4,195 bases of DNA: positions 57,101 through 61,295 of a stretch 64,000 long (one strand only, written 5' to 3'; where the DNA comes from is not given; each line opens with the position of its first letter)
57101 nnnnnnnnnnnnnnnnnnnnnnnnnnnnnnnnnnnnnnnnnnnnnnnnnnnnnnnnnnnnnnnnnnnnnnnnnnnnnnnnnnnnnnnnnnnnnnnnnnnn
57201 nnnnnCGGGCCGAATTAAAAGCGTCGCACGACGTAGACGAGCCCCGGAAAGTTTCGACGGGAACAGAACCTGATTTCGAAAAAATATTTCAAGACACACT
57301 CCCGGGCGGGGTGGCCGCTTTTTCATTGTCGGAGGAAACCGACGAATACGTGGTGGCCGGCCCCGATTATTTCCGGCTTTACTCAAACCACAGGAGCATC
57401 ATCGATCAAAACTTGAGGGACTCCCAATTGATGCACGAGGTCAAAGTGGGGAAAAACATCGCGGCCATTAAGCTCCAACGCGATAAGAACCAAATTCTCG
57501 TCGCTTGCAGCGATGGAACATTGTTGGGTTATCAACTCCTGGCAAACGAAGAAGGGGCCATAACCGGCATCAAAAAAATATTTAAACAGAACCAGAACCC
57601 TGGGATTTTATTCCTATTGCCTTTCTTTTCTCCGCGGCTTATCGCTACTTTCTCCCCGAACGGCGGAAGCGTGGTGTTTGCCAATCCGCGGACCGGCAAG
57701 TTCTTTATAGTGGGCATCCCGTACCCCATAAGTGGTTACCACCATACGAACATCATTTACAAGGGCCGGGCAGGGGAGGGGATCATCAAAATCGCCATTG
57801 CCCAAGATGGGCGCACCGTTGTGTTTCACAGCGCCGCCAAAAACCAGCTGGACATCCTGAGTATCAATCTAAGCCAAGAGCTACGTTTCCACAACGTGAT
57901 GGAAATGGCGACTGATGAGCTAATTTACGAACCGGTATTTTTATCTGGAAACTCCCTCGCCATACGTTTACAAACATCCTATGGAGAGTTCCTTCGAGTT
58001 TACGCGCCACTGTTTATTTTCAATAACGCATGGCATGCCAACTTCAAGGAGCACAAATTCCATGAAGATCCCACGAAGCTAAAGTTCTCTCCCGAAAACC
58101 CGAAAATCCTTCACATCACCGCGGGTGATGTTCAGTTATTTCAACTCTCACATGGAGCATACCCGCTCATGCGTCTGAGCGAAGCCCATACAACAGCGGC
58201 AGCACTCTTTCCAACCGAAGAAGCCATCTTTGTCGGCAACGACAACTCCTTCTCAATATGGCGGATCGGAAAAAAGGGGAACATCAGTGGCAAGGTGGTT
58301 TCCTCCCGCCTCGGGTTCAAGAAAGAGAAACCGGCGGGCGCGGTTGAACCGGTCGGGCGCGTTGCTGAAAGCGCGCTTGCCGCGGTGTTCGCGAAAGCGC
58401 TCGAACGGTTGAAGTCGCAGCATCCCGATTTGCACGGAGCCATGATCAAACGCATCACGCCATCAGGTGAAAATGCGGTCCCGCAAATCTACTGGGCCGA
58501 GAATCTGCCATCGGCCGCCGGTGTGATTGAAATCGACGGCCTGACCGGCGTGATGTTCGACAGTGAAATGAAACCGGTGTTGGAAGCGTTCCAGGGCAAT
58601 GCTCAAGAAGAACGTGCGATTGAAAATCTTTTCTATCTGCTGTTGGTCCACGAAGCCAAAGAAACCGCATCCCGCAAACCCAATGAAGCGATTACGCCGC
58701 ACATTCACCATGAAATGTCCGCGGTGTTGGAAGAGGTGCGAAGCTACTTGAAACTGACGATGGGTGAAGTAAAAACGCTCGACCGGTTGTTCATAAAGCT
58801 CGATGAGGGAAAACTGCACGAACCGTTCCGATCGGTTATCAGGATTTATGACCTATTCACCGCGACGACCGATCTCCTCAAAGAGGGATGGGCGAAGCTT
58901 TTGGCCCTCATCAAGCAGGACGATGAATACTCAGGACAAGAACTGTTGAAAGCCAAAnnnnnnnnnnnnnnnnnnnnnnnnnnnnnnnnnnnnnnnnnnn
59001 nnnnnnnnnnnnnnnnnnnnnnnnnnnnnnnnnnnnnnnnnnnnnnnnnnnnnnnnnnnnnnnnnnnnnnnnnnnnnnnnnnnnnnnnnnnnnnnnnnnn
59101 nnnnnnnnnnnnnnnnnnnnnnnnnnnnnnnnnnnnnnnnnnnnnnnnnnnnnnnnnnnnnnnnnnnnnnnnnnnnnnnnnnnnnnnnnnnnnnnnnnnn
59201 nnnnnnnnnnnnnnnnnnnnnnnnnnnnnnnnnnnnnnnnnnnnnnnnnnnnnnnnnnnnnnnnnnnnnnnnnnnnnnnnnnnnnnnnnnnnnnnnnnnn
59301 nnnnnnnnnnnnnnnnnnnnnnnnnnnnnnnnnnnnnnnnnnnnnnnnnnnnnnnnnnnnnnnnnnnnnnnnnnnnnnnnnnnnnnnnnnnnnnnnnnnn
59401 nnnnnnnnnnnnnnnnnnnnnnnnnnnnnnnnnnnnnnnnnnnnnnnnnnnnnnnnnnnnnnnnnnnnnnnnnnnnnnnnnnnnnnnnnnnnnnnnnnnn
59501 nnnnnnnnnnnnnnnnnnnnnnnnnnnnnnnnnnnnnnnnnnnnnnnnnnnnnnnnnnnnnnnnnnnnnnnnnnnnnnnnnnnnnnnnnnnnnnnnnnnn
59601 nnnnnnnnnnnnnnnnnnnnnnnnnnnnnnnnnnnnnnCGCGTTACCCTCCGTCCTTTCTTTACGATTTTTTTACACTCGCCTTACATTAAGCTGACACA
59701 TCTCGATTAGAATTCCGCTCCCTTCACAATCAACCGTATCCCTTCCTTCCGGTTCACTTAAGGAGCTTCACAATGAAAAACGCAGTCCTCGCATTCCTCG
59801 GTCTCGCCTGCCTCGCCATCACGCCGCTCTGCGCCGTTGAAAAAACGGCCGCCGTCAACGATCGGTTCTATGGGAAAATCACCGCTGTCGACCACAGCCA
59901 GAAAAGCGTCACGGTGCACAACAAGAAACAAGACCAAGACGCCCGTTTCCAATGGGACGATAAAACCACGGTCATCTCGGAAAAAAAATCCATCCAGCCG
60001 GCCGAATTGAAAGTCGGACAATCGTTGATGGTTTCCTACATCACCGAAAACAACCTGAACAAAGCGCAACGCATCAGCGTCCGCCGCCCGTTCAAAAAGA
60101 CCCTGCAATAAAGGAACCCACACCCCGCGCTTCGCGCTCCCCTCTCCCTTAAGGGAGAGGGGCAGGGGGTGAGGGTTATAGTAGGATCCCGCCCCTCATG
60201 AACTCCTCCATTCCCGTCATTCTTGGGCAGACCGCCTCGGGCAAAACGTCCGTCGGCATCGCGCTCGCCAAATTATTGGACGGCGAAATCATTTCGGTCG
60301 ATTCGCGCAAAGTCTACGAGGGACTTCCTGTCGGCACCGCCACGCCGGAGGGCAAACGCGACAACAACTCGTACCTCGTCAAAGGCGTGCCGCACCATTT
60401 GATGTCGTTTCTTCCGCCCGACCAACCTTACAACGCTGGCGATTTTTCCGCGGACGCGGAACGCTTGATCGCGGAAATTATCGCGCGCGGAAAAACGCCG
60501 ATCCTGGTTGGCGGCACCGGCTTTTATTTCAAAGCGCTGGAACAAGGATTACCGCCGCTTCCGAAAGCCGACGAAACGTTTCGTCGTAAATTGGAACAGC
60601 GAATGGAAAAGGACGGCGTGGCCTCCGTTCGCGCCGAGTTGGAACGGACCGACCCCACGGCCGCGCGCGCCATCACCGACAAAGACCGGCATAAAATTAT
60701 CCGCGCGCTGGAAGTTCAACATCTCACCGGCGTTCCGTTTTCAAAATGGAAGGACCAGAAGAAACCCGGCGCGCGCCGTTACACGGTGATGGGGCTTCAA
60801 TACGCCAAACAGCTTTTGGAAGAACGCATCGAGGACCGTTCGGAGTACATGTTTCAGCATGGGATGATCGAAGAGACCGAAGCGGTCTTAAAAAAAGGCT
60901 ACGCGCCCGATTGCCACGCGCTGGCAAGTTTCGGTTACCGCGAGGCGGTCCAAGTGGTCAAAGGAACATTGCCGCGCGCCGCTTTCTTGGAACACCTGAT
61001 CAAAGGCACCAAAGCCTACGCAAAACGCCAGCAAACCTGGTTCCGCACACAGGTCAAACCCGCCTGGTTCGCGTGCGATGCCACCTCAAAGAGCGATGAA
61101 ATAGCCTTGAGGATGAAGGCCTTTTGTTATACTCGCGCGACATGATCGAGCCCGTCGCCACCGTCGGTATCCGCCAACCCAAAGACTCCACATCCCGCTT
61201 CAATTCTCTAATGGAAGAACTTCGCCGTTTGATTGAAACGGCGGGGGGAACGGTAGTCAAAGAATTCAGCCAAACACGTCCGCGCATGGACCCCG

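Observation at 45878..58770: Unrecognised ~140-160-aa module repeated at least four times (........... ... TG-hhh-D ... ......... ... TL/ITPN), possibly a zincin-derived fold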

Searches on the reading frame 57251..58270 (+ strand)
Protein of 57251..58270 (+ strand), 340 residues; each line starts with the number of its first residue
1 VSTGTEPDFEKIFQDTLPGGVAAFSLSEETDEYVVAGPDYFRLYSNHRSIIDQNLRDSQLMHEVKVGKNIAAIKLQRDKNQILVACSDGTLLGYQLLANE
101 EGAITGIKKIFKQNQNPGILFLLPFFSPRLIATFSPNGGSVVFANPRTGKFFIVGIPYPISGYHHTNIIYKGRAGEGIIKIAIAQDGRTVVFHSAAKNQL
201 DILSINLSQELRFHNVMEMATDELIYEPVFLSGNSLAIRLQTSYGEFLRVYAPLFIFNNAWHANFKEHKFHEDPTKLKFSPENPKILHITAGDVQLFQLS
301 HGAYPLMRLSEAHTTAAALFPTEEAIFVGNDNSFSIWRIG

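Call 62: search_solved_structures(query=window:57251-58270:+, max_evalue=1)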
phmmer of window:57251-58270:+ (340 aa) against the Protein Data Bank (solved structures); distinct sequences matched with E-value up to 1: 0.

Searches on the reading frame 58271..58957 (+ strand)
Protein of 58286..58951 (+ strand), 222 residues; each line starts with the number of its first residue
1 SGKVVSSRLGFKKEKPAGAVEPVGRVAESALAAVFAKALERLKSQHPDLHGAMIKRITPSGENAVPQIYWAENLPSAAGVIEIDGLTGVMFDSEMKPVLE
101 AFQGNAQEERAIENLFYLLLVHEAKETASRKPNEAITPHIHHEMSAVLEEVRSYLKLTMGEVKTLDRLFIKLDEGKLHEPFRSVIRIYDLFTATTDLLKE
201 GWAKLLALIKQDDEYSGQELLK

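Call 21: search_protein_families(library=phrogs, proteins=[window:58286-58951:+], max_evalue=1)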
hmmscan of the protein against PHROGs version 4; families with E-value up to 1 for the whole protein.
window:58286-58951:+ (222 aa): 1 family
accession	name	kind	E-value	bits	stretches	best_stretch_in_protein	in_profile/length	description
phrog_35433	-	unknown function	0.3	12.4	0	155-182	30-57/120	-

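Call 35: search_solved_structures(query=A2, max_evalue=10, show_alignments=2)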
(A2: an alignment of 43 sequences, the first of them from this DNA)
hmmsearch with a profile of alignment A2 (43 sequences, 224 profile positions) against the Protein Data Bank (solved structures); distinct sequences matched with E-value up to 10: 29.
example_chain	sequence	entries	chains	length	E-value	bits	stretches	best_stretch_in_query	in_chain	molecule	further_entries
3mx9_A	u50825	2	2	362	5.2e-05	26.3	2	137-186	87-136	Protein scV3V2(G19S) | scV3V2(G19S)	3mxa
2x5t_A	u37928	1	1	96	0.12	15.3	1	154-209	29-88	ORF 131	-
2x5h_A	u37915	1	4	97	0.14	15.2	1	154-209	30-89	ORF 131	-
2x5g_A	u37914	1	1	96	0.14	15.1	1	154-209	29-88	ORF 131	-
2vbj_A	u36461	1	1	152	0.15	15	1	136-186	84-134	DNA ENDONUCLEASE I-CREI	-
2vbl_A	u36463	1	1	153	0.15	15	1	136-186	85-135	DNA ENDONUCLEASE I-CREI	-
2vbj_B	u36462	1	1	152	0.16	14.9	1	136-186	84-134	DNA ENDONUCLEASE I-CREI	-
1u0d_A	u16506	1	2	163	0.18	14.8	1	137-186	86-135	DNA endonuclease I-CreI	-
1t9i_A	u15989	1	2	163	0.18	14.7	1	137-186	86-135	DNA endonuclease I-CreI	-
1t9j_A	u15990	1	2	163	0.18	14.7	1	137-186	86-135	DNA endonuclease I-CreI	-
1n3e_A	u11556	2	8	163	0.18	14.7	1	137-186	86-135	DNA endonuclease I-CreI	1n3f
2vbl_B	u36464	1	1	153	0.18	14.7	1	137-186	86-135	DNA ENDONUCLEASE I-CREI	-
1u0c_A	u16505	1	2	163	0.18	14.7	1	137-186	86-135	DNA endonuclease I-CreI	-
2vbn_A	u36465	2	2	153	0.18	14.7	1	137-186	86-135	DNA ENDONUCLEASE I-CREI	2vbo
6fb8_A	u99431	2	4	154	0.2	14.6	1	137-186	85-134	DNA endonuclease I-CreI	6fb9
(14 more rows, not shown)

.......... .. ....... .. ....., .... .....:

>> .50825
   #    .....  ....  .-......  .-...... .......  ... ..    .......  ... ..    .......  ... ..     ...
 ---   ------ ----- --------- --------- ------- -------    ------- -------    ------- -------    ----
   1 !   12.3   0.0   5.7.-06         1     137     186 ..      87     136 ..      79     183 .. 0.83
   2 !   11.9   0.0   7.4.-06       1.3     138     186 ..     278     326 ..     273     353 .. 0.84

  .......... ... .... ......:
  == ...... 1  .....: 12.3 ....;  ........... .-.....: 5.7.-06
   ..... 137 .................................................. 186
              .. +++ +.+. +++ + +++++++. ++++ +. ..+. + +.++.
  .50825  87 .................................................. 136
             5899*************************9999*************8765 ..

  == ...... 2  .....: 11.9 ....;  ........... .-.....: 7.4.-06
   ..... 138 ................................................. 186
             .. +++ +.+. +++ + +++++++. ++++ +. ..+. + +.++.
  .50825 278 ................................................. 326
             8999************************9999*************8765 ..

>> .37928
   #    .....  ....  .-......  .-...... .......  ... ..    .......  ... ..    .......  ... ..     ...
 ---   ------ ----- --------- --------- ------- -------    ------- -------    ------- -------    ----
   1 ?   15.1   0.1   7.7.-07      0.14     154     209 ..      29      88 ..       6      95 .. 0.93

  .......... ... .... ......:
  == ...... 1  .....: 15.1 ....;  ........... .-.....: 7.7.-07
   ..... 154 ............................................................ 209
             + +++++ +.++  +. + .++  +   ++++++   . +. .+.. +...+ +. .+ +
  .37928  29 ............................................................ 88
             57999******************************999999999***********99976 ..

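Call 36: search_protein_families(library=pfam, alignment_id=A2, max_evalue=1)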
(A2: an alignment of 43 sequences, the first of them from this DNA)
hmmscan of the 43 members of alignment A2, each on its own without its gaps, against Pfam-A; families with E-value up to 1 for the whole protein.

A. member 1, seq(229 aa): 0 families

B. families by the number of members that match (of 43 scanned): 18 families
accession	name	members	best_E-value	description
PF10239.14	DUF2465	1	0.0041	Protein of unknown function (DUF2465)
PF23319.1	CobW_C_DAAF9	1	0.02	DAAF9 CobW_C-like domain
PF05823.17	Gp-FAR-1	1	0.025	Nematode fatty acid retinoid binding protein (Gp-FAR-1)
PF22161.1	Mre11_C_bact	1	0.036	Mre11 C-terminal domain, bacteria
PF15754.10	SPESP1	1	0.057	Sperm equatorial segment protein 1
PF21909.2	USP_UIM_N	1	0.06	Ubiquitin-specific protease UIM domain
PF20998.3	Nol11_C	1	0.061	Nucleolar protein 11 C-terminal domain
PF18726.6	HEPN_SAV_6107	1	0.081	SAV_6107-like HEPN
PF25005.1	PSF2_N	1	0.11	PSF2 N-terminal domain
PF00452.24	Bcl-2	1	0.11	Apoptosis regulator proteins, Bcl-2 family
PF02064.20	MAS20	1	0.12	MAS20 protein import receptor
PF07240.16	Turandot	1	0.12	Stress-inducible humoral factor Turandot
PF19968.4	VMAP-M7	1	0.13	vWA-MoxR associated protein middle region (VMAP-M) 7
PF07130.17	YebG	1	0.16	YebG protein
PF20227.3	DUF6586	1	0.17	Family of unknown function (DUF6586)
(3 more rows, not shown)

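Call 40: predict_structure(alignment_id=A2)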
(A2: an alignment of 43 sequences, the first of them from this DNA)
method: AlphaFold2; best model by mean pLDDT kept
length: 229 residues; sequences in the alignment: 43
mean_pLDDT: 94.4   pTM: 0.92
mean pLDDT of the five models: 94.4, 94.4, 93.9, 93.8, 92.8
residues with pLDDT >= 90: 199; 70-90: 27; 50-70: 3; < 50: 0
segments of 3 or more residues with pLDDT < 50: none
pLDDT, mean of each block of 10 residues (from residue 1): 75 96 95 97 98 97 93 97 94 97 97 98 98 90 95 97 98 98 97 90 89 95 86
secondary structure, 60 per line:
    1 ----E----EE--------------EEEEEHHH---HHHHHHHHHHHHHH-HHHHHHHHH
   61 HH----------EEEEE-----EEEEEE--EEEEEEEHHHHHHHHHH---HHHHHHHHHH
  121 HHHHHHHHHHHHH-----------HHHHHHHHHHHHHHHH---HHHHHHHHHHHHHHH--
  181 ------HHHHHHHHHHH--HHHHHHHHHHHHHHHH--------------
elements in order: E26-30 H37-50 H52-62 E73-77 E83-88 E91-97 H98-107 H111-133 H145-160 H164-178 H187-197 H200-215

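Call 45: fold_search(model_id=the predicted structure, library=pdb)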
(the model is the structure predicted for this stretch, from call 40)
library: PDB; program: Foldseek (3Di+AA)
matches with E <= 10: 142; with E <= 0.001: 0
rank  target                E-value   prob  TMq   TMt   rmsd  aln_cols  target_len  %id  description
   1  5c6b                  3.6e-01  0.11  0.20  0.13  16.0       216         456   10  Crystal Structure of Prefusion-stabilized RSV F variant SC-TM (released 2015-09-23)
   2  8an5_B                4.3e-01  0.18  0.26  0.30  11.9       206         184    8  MenAT1 toxin-antitoxin complex (rv0078a-rv0078b) from Mycobacterium tuberculosis H37Rv (released 2023-08-02)
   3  9j8q_A                5.6e-01  0.07  0.17  0.07  18.2       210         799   17  MprF from Pseudomonas aeruginosa in GDN micelle, C2 symmetry (released 2025-09-03)
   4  8hmc_A                6.7e-01  0.04  0.13  0.06  16.7       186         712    9  base module state 1 of Tetrahymena IFT-A (released 2023-06-14)
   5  6npc_B                1.1e+00  0.06  0.11  0.07  15.9       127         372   10  X-ray crystal structure of TmpA, 2-trimethylaminoethylphosphonate hydroxylase, with Fe, 2OG, and 2-trimethylaminoethyl (released 2019-03-06)
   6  9j8s_A                1.3e+00  0.06  0.18  0.07  17.4       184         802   14  MprF from Pseudomonas aeruginosa in nanodisc, C2 symmetry (released 2025-09-03)
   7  4kk2_A                1.4e+00  0.10  0.23  0.17   9.7       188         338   13  Crystal structure of a chimeric FPP/GFPP synthase (TARGET EFI-502313c) from Artemisia spiciformiS (1-72:GI751454468,73 (released 2013-06-19)
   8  7w57_R                1.5e+00  0.05  0.19  0.16  20.5       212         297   10  Cryo-EM structure of the neuromedin S-bound neuromedin U receptor 2-Gq protein complex (released 2022-04-20)
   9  9bei_A                1.5e+00  0.03  0.15  0.17  19.6       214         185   16  Cryo-EM structure of synthetic claudin-4 complex with Clostridium perfringens enterotoxin C-terminal domain, sFab COP- (released 2024-04-24)
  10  8fre_A                1.7e+00  0.08  0.20  0.21  12.6       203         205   14  Designed loop protein RBL4 (released 2024-04-17)
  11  4dcu                  1.7e+00  0.03  0.16  0.11  17.0       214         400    7  Crystal Structure of B. subtilis EngA in complex with GDP (released 2012-11-14)
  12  3w6j_B                1.8e+00  0.06  0.12  0.16  12.7        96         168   19  Crystal structure of ScpAB core complex (released 2013-04-24)
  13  5mfi_B                2.1e+00  0.04  0.14  0.14  13.6       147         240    9  Designed armadillo repeat protein YIII(Dq.V2)4CqI in complex with peptide (KR)4 (released 2017-09-13)
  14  8oyx_A                2.1e+00  0.03  0.16  0.16  17.1       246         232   12  De novo designed soluble GPCR-like fold GLF_18 (released 2023-10-18)
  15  5dn8                  2.1e+00  0.02  0.15  0.10  15.6       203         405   13  1.76 Angstrom Crystal Structure of GTP-binding Protein Der from Coxiella burnetii in Complex with GDP. (released 2015-10-14)
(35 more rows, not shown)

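Call 46: fold_search(model_id=the predicted structure, library=viral)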
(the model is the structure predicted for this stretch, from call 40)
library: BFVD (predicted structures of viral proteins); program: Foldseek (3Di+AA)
matches with E <= 10: 234; with E <= 0.001: 0
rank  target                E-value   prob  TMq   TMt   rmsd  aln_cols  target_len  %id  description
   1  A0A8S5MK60            7.7e-02  0.89  0.32  0.40   5.2       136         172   14  SprT-like protein [Siphoviridae sp. ctrpg19]
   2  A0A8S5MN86            2.3e-01  0.04  0.12  0.07  23.2       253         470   12  Uncharacterized protein [Siphoviridae sp. ctxc31]
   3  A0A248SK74            3.2e-01  0.14  0.26  0.24  15.6       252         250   14  (no name in the UniProt tables at hand)
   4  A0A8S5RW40            3.4e-01  0.38  0.32  0.28   8.1       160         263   16  Uncharacterized protein [Siphoviridae sp. ctHip2]
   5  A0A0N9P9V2            4.0e-01  0.04  0.11  0.12  16.4       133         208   11  (no name in the UniProt tables at hand)
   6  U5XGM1                4.7e-01  0.57  0.35  0.45   6.6       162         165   12  (no name in the UniProt tables at hand)
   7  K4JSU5                6.9e-01  0.06  0.12  0.18  14.7       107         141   16  Uncharacterized protein [Caulobacter phage CcrColossus]
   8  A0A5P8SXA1            6.9e-01  0.04  0.14  0.09  17.1       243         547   10  (no name in the UniProt tables at hand)
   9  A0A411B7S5            7.7e-01  0.35  0.30  0.28   5.0       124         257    7  SprT-like domain-containing protein [Enterococcus phage EfsSzw-1]
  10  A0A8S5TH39            9.5e-01  0.06  0.15  0.20  16.1       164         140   13  Uncharacterized protein [Myoviridae sp. ctIty1]
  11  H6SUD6                9.5e-01  0.03  0.14  0.11  24.0       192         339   14  Uncharacterized protein [Campylobacter virus IBB35]
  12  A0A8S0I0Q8            1.1e+00  0.08  0.23  0.27  12.1       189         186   10  (no name in the UniProt tables at hand)
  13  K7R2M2                1.3e+00  0.04  0.15  0.20  17.3       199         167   12  Uncharacterized protein [Vibrio phage vB_VpaS_MAR10]
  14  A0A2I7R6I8            1.3e+00  0.38  0.32  0.37   4.6       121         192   11  (no name in the UniProt tables at hand)
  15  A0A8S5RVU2            1.3e+00  0.06  0.17  0.18  12.4       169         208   12  Uncharacterized protein [Siphoviridae sp. ctHip2]
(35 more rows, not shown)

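Call 52: find_homologous_proteins(query=A2, max_evalue=0.001)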
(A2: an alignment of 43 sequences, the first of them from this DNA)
Query A2 (43 sequences) (229 aa, profile of the alignment): 1 proteins with E <= 0.001 among 8000 candidates.
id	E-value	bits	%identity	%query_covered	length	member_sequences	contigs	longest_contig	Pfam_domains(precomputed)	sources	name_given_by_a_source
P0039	8.4e-7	47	29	15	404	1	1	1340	-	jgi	jgi:hypothetical protein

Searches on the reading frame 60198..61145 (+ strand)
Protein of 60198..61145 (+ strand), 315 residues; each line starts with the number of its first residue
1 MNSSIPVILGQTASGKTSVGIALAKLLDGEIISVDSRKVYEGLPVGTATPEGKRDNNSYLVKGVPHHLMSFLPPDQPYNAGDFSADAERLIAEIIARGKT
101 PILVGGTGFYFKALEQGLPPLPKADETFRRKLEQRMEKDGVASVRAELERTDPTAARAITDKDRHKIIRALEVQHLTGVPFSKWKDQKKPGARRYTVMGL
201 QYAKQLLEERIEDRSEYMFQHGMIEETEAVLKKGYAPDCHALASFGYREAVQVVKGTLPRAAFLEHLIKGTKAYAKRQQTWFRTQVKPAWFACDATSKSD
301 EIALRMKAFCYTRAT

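Call 19: search_protein_families(library=pfam, proteins=[window:60198-61145:+], max_evalue=0.001)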
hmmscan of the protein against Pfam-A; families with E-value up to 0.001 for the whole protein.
window:60198-61145:+ (315 aa): 1 family
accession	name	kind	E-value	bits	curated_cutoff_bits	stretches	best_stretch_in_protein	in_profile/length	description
PF01715.23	IPPT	-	7.4e-71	239.1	23.6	1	39-285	2-243/243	IPP transferase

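Call 39: find_encoding_contigs(protein=window:60198-61145:+, flank=10000, max_places=4)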
Protein window:60198-61145:+ (315 aa): no gene with exactly this product is on record in the collection.
